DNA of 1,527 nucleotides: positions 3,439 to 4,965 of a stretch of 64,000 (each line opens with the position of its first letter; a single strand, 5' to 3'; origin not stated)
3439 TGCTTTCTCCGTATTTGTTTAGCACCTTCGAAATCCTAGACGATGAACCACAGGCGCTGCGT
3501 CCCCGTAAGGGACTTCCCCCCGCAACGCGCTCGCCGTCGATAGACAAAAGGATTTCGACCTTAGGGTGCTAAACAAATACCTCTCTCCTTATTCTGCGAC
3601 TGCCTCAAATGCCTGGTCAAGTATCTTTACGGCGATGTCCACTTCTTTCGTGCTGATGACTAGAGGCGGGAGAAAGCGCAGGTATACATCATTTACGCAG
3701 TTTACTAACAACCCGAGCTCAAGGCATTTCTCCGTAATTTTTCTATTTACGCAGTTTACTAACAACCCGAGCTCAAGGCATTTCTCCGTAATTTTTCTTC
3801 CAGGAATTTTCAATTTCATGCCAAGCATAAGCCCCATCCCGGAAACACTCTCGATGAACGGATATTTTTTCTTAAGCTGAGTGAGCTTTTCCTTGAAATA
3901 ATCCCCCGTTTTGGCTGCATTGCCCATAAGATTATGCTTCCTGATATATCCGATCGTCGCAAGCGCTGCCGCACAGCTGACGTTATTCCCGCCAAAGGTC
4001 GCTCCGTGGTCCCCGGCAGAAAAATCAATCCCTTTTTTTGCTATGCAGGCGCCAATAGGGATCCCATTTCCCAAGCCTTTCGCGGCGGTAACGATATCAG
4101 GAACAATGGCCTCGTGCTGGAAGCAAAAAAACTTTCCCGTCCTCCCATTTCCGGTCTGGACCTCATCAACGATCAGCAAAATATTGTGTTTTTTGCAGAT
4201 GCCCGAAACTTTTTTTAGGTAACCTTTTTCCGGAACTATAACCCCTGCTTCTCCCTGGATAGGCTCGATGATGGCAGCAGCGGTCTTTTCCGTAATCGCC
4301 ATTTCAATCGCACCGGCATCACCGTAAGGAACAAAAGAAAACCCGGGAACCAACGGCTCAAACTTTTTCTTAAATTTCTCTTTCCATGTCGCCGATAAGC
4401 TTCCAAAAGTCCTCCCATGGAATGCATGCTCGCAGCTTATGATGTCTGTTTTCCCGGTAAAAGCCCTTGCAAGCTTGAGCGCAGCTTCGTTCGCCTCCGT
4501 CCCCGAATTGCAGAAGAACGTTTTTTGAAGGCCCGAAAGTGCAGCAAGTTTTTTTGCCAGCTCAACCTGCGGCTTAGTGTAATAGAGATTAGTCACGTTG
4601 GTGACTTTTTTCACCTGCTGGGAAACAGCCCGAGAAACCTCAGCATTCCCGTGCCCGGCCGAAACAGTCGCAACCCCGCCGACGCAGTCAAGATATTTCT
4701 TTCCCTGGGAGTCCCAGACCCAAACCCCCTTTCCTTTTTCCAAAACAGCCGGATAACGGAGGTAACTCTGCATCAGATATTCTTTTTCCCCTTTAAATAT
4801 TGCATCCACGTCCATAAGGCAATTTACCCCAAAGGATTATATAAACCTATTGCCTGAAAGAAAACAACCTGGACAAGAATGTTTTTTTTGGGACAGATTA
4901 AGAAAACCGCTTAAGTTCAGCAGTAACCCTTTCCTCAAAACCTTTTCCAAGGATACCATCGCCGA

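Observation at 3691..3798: Perfect in-frame 54-bp tandem duplication inside argD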

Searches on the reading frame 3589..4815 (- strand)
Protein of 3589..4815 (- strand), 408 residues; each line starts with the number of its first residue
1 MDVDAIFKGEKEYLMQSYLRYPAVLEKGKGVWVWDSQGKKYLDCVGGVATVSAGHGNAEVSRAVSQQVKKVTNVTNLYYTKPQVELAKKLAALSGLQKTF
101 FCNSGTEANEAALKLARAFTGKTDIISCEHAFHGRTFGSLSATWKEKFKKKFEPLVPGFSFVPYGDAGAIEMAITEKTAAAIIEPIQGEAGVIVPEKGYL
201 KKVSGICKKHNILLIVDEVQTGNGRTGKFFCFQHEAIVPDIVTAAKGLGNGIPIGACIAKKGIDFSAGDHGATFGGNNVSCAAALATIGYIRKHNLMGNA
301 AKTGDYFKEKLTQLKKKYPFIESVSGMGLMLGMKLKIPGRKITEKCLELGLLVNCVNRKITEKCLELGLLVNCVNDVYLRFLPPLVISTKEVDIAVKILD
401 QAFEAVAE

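Call 4: find_homologous_proteins(query=window:3589-4815:-, max_evalue=1e-30)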
Query window:3589-4815:- (408 aa): 7997 proteins with E <= 1e-30 among 8000 candidates; the best 120 are listed.
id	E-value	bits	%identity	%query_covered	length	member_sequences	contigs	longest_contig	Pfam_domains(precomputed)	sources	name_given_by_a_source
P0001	1.7e-246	835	95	99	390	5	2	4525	PF00202.28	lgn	-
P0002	1.9e-163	562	80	76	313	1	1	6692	PF00202.28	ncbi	-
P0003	6.3e-149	514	60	99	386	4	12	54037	PF00202.28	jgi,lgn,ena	-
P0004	3.9e-148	512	59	99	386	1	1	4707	PF00202.28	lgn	-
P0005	8.1e-148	511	60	98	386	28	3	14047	PF00202.28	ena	-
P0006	5.7e-145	501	58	98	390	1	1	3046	PF00202.28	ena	-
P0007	7.8e-145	501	57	99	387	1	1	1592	PF00155.28,PF00202.28,PF00266.26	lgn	-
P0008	8.4e-145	501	58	99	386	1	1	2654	PF00202.28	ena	-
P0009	1.1e-144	500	58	99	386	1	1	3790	PF00202.28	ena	-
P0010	1.3e-144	500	58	99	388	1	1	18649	PF00155.28,PF00202.28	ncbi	-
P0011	5.3e-144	498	58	99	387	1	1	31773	PF00202.28,PF00266.26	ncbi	-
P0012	6.4e-144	498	59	99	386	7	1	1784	PF00202.28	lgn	-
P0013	1.1e-143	497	58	99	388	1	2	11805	PF00202.28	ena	-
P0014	1.6e-143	496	58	99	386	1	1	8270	PF00202.28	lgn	-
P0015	1.3e-142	493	58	98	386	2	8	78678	PF00202.28,PF00266.26,PF01053.27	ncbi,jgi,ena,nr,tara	ncbi:MAG: aspartate aminotransferase family protein [Flavobacteriales bacterium]|jgi:acetylornithine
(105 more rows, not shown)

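Call 5: search_protein_families(library=ncbifam, proteins=[window:3592-4815:-])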
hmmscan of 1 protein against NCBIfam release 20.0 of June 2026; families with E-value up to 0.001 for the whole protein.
window:3592-4815:- (408 aa): 77 families (the best 25 are shown)
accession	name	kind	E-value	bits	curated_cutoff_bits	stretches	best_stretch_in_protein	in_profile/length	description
TIGR00707.1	argD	subfamily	1.4e-140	468.5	410.05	2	13-359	1-354/381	acetylornithine/succinylornithine family transaminase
NF002874.0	PRK03244.1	equivalog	5.2e-134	447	457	2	11-359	15-366/399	acetylornithine transaminase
NF002797.0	PRK02936.1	equivalog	5.7e-119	397.3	496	1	13-404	3-378/385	acetylornithine transaminase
NF002325.0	PRK01278.1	subfamily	9.5e-115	383.4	372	2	12-358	4-359/395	acetylornithine transaminase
NF004426.0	PRK05769.1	equivalog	7.2e-113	377.7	552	2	176-405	220-439/441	acetyl ornithine aminotransferase family protein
NF005993.0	PRK08117.1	subfamily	1.8e-104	349.8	574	2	175-406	205-430/433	aspartate aminotransferase family protein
NF003273.0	PRK04260.1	equivalog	1.3e-99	333.3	616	1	13-403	3-375/376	acetylornithine transaminase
NF003468.0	PRK05093.1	subfamily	2e-98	329.8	522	1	12-407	14-403/405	acetylornithine/succinyldiaminopimelate transaminase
TIGR03246.1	arg_catab_astC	subfamily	1.7e-96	323.6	609.95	1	12-406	8-396/397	acetylornithine/succinylornithine family transaminase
NF053554.1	prodigi_MAP_PigE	equivalog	7e-96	322.4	850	1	22-336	401-728/837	prodigiosin MAP biosynthesis aminotransferase PigE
NF002985.0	PRK03715.1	equivalog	1.3e-94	317.1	568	1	13-405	10-393/395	acetylornithine transaminase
NF003145.0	PRK04073.1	equivalog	2.6e-93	312.7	656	2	5-353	6-363/396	ornithine--oxo-acid transaminase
NF042418.1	LysJ_Th_th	equivalog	9.4e-93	311.2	700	1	9-396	6-378/386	[LysW]-aminoadipate semialdehyde transaminase LysJ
NF009047.0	PRK12381.1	subfamily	4.1e-92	309.1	630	1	11-406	11-400/406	bifunctional succinylornithine transaminase/acetylornithine transaminase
TIGR01885.1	Orn_aminotrans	equivalog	1.5e-91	307.1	378.4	1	6-403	4-401/402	ornithine--oxo-acid transaminase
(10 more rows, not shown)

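Call 8: find_encoding_contigs(protein=window:3592-4815:-, flank=5000, max_places=10)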
Protein window:3592-4815:- (408 aa): no gene with exactly this product is on record in the collection.

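Call 9: find_encoding_contigs(protein=P0001, flank=5000, max_places=10)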
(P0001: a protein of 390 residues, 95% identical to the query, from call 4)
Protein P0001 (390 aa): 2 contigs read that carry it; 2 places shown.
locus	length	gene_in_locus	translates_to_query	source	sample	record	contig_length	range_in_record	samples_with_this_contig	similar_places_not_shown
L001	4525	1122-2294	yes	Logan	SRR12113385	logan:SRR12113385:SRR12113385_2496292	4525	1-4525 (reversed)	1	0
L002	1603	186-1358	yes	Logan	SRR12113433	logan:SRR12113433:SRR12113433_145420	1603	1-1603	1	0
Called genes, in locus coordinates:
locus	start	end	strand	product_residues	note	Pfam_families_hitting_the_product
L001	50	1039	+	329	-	PF00701:DHDPS (weak)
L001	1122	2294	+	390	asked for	PF00202:Aminotran_3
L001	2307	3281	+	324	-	PF01118:Semialdhyde_dh, PF22698:Semialdhyde_dhC_1, PF02774:Semialdhyde_dhC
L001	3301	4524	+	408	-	?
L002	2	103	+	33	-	?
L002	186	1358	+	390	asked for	PF00202:Aminotran_3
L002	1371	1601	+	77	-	?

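Call 12: find_related_loci(query=window:3592-4815:-, collection=genome_contigs, flank=5000)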
Query window:3592-4815:- (408 aa) in genome_contigs; peptide patterns used: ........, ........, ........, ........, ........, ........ (x = any residue, [..] = any of these).
174 stretches matched a pattern; 60 encode a relative of the query (tblastn E <= 1e-3); 60 distinct loci.
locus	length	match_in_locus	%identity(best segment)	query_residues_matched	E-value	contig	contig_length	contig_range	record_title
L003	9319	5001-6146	60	1-400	5e-148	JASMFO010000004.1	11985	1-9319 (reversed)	MAG: Candidatus Woesearchaeota archaeon isolate ETNP7_MAG_25 c_000000049859, whole genome shotgun sequence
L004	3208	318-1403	52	13-399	3e-128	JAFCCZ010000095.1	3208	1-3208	MAG: Candidatus Iainarchaeum archaeon isolate Meg19_1012_Bin_199 Meg19_1012_Bin_199_scaffold_158633, whole genome shotgu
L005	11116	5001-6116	50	9-404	1e-120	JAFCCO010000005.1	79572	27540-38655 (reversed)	MAG: Candidatus Iainarchaeum archaeon isolate AB_3033_Bin_60 AB_3033_Bin_60_scaffold_189, whole genome shotgun sequence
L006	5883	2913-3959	48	13-397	5e-108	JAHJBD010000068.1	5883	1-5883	MAG: Nanoarchaeota archaeon isolate Modern_marine.mb.241 Modern_marine.mb.241_k141_975339, whole genome shotgun sequence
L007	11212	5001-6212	40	22-406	9e-88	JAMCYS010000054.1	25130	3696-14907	MAG: Chloroflexota bacterium isolate FK_Sedi_B_Bin.34 NODE_6390_length_25130_cov_7.45259, whole genome shotgun sequence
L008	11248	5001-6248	40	12-404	3e-87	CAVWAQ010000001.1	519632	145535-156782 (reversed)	MAG: Candidatus Bathyarchaeota archaeon isolate MFD03726.bin.3.157 genome assembly, contig: contig_26998, whole genome s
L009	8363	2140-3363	41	15-392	9e-87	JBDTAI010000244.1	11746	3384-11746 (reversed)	MAG: Ktedonobacterales bacterium isolate cluster2_bin.105 k127_4364336, whole genome shotgun sequence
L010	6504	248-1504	37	11-405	3e-85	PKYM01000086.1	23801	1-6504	MAG: Actinomycetota bacterium isolate palsa_645 73.20120500_P19.15_contig_3476, whole genome shotgun sequence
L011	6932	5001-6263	39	15-404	5e-85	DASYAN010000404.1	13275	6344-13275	MAG TPA_asm: Ktedonobacteraceae bacterium isolate SMAG_U4882 k141_3376699, whole genome shotgun sequence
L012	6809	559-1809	38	11-405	6e-85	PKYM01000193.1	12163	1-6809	MAG: Actinomycetota bacterium isolate palsa_645 73.20120500_P19.15_contig_2069, whole genome shotgun sequence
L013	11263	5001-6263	37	11-407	5e-85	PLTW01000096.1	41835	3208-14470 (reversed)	MAG: Actinomycetota bacterium isolate bog_752 73.20120700_S1D.129_contig_14127, whole genome shotgun sequence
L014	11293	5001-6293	38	7-403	2e-84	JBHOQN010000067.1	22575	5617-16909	MAG: Ktedonobacteraceae bacterium isolate A0_13 coassembly_Ak141_475403, whole genome shotgun sequence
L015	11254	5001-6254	38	11-405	8e-84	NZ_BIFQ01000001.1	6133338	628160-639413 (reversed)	Dictyobacter aurantiacus strain S27 sequence1, whole genome shotgun sequence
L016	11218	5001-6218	40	22-407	1e-83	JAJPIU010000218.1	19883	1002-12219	MAG: Proteobacteria bacterium isolate Centralia_MAG_377 k107_14013500, whole genome shotgun sequence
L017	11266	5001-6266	38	11-408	5e-83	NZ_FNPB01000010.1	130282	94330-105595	Halobellus clavatus strain CGMCC 1.10118, whole genome shotgun sequence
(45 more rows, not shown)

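Call 16: list_cluster_members(proteins=[P0001, P0002])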
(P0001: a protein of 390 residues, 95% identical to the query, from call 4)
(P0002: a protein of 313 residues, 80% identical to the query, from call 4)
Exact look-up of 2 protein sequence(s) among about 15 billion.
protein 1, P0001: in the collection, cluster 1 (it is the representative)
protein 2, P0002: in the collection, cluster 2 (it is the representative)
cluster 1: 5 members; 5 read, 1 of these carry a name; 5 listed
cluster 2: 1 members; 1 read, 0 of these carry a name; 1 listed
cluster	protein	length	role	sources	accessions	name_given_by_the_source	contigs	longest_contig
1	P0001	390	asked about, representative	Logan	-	-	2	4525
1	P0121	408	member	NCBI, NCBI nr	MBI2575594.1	aspartate aminotransferase family protein [Candidatus Woesearchaeota archaeon]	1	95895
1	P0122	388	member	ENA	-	-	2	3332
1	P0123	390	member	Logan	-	-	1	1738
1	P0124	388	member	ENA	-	-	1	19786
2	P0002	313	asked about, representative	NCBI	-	-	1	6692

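Call 23: find_encoding_contigs(protein=P0124, flank=3000, max_places=4)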
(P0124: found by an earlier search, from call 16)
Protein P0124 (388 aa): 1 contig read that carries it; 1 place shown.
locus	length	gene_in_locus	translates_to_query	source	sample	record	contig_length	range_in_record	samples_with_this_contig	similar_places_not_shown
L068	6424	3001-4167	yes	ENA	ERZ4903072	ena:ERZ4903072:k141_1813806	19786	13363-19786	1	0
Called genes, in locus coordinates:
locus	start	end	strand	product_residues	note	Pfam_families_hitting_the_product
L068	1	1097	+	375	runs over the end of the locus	PF00091:Tubulin, PF12327:FtsZ_C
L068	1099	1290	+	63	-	PF00584:SecE (weak)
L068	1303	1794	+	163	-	PF03439:Spt5-NGN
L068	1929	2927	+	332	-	PF00701:DHDPS (weak)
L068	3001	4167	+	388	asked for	PF00202:Aminotran_3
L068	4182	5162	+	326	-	PF01118:Semialdhyde_dh, PF22698:Semialdhyde_dhC_1, PF02774:Semialdhyde_dhC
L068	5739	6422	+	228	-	?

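Call 24: find_encoding_contigs(protein=P0002, flank=4000, max_places=4)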
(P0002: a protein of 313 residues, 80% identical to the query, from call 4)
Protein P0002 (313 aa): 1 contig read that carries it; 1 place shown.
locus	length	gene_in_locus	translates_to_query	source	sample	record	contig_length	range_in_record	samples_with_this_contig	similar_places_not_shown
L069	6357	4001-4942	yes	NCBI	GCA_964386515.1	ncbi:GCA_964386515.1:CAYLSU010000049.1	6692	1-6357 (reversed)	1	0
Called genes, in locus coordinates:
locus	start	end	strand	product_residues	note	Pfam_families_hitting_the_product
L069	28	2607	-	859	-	-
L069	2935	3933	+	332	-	PF00701:DHDPS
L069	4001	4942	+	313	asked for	PF00202:Aminotran_3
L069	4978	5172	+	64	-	PF00202:Aminotran_3 (weak)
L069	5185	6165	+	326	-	PF01118:Semialdhyde_dh, PF22698:Semialdhyde_dhC_1, PF02774:Semialdhyde_dhC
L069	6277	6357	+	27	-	?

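Call 25: find_encoding_contigs(protein=P0123, flank=3000, max_places=4)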
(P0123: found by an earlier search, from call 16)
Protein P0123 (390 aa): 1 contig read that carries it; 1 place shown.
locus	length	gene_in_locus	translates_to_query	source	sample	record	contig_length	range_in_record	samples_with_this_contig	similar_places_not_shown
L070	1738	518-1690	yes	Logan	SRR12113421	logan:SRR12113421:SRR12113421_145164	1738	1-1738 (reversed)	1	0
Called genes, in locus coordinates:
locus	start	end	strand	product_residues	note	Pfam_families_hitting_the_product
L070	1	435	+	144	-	?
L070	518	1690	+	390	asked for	PF00202:Aminotran_3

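Call 34: search_solved_structures(query=P0001, max_evalue=1e-40, show_alignments=2)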
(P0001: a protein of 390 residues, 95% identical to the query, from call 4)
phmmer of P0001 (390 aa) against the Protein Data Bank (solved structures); distinct sequences matched with E-value up to 1e-40: 99 (the best 60 are shown).
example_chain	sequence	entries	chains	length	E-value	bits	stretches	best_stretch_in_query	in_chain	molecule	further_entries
2eh6_A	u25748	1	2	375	3.8e-100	338.6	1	13-383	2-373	Acetylornithine aminotransferase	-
2ord_A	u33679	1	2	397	5.6e-98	331.5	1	12-383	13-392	Acetylornithine aminotransferase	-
2e54_A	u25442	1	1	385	1.2e-97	330.4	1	13-383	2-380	Acetylornithine aminotransferase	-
1vef_A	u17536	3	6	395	1.3e-88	300.7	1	5-379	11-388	Acetylornithine/acetyl-lysine aminotransferase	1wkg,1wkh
3nx3_A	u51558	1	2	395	3.6e-88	299.2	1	10-379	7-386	Acetylornithine aminotransferase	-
7nn1_A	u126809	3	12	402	8.8e-87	294.6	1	13-379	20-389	Acetylornithine aminotransferase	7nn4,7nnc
8ht2_A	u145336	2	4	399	4e-85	289.2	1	14-383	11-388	Acetylornithine aminotransferase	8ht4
3ruy_A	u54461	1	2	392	1.2e-76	261.3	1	13-378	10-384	Ornithine aminotransferase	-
4adb_A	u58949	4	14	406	2e-76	260.5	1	12-376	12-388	SUCCINYLORNITHINE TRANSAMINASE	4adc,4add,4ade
4uox_A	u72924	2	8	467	3.2e-74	253.3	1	33-383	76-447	PUTRESCINE AMINOTRANSFERASE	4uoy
5h7d_A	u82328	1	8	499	3.9e-74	253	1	33-383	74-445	Putrescine aminotransferase,Immunoglobulin G-binding protein A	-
5x3f_A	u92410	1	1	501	3.9e-74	253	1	33-383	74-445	Putrescine aminotransferase,Immunoglobulin G-binding protein A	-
8cpl_A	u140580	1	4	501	4e-74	253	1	33-383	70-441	Putrescine aminotransferase,Immunoglobulin G-binding protein A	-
8r2p_A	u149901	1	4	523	4.5e-74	252.8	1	33-383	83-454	Putrescine aminotransferase,Immunoglobulin G-binding protein A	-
5viu_A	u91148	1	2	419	1.4e-73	251.2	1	10-383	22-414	Acetylornithine aminotransferase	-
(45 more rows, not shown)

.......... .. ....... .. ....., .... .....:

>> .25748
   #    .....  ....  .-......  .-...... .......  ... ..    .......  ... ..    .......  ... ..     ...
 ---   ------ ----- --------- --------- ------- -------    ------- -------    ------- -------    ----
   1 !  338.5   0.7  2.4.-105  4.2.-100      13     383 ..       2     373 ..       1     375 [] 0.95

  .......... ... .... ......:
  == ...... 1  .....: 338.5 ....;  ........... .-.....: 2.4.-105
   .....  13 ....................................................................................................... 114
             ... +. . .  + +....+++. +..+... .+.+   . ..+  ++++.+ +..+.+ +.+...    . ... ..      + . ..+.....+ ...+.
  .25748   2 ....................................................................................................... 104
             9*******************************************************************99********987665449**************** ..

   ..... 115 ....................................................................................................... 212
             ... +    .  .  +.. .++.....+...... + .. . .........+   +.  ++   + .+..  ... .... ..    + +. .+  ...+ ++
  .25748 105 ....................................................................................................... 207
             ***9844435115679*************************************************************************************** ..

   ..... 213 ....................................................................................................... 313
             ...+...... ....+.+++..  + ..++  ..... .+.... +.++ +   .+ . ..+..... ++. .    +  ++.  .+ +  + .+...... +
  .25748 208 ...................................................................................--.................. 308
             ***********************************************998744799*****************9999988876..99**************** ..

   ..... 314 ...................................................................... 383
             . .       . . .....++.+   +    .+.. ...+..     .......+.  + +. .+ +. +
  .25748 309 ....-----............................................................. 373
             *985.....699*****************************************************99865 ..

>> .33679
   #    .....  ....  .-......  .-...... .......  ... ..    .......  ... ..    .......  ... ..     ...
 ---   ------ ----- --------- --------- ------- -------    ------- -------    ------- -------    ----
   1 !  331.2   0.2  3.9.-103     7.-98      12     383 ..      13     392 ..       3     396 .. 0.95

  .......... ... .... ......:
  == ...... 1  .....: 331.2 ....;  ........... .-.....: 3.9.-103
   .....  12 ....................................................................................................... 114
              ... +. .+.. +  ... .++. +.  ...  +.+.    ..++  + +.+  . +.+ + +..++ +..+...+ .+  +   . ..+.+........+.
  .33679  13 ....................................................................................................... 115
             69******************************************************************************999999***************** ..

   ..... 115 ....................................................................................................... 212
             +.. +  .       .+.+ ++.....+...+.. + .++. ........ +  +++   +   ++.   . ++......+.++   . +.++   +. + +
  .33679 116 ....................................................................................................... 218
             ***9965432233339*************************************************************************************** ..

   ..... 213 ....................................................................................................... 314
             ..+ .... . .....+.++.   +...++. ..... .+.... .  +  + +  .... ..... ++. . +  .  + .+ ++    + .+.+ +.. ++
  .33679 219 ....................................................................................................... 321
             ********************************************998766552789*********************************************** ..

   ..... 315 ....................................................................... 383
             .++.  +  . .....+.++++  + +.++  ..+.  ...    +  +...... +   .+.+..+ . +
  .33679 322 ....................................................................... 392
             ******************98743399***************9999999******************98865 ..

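Call 44: predict_structure(alignment_id=A3)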
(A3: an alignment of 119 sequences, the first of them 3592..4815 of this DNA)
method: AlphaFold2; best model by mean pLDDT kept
length: 408 residues; sequences in the alignment: 119
mean_pLDDT: 92.4   pTM: 0.92
mean pLDDT of the five models: 92.4, 92.3, 91.9, 91.9, 91.8
residues with pLDDT >= 90: 328; 70-90: 57; 50-70: 9; < 50: 14
segments of 3 or more residues with pLDDT < 50: 343-354
pLDDT, mean of each block of 10 residues (from residue 1): 92 87 93 97 88 98 98 90 98 98 96 97 97 87 88 93 98 98 95 95 99 98 98 98 98 98 89 83 99 99 99 96 97 79 46 64 96 88 98 99 87
secondary structure, 60 per line:
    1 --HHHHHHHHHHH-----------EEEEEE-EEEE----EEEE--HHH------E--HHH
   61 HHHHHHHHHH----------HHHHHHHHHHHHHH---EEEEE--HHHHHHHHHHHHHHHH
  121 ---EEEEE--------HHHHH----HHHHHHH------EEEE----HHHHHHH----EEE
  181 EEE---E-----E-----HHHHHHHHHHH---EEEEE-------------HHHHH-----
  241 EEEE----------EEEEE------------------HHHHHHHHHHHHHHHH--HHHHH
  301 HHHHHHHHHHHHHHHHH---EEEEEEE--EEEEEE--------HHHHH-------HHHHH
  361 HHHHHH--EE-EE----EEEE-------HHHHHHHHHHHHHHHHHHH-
elements in order: H3-13 E25-30 E32-35 E40-43 H58-70 H81-94 E98-102 H105-120 E124-128 H137-141 H146-152 E159-162 H167-173 E178-183 H199-209 E213-217 H231-235 E241-244 E255-259 H278-293 H296-317 E321-327 E330-335 H344-348 H356-366 E378-381 H389-407
